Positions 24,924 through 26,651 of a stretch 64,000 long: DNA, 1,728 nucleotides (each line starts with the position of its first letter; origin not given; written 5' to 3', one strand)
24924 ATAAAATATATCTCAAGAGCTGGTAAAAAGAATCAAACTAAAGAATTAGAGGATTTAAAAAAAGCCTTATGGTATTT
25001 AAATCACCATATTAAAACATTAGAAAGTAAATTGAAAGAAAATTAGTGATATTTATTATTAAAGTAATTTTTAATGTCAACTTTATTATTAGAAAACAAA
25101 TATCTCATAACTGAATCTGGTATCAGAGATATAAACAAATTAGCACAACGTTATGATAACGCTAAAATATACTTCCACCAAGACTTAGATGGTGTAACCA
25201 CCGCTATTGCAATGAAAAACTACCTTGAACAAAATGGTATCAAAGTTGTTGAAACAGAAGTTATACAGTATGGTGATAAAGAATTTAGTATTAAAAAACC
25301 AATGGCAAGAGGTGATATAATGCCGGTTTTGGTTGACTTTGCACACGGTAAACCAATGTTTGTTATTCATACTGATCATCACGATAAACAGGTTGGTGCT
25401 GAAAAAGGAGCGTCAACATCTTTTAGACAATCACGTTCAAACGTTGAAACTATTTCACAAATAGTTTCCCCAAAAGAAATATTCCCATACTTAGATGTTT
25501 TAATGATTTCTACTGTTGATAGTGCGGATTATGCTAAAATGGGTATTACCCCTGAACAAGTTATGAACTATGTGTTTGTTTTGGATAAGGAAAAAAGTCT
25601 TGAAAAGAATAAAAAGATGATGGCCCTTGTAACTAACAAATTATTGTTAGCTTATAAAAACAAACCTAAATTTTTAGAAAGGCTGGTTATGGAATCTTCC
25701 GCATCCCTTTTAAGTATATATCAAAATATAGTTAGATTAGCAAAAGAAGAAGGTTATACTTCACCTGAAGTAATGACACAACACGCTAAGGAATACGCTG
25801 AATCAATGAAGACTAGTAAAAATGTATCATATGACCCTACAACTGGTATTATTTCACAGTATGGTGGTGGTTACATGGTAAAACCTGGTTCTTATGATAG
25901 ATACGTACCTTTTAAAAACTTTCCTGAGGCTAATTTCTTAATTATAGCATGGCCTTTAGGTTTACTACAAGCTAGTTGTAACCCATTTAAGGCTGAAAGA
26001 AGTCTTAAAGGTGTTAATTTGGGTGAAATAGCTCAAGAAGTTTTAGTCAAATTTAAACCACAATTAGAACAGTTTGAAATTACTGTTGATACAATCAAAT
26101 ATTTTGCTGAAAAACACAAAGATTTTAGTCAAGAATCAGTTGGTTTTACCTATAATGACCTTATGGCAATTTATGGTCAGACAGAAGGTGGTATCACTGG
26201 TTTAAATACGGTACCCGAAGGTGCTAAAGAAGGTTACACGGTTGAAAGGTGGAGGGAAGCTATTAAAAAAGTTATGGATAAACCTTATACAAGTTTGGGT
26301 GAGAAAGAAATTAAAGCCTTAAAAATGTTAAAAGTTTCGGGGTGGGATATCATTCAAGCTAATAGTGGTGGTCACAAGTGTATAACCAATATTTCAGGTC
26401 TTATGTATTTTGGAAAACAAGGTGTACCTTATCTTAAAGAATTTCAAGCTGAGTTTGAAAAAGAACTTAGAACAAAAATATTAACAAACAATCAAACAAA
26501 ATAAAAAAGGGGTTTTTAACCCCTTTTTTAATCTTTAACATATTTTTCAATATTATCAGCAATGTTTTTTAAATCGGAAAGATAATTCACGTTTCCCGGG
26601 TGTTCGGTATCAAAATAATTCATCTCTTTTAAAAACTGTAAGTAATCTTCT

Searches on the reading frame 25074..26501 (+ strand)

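Call 12: search_protein_families(library=pfam, proteins=[window:25074-26501:+], max_evalue=0.01)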
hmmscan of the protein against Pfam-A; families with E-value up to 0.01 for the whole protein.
window:25074-26501:+ (476 aa): 1 family
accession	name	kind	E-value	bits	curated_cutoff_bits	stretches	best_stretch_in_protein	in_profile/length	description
PF01368.27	DHH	-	0.00058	20.6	28.1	1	32-130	4-101/125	DHH family, N-terminal domain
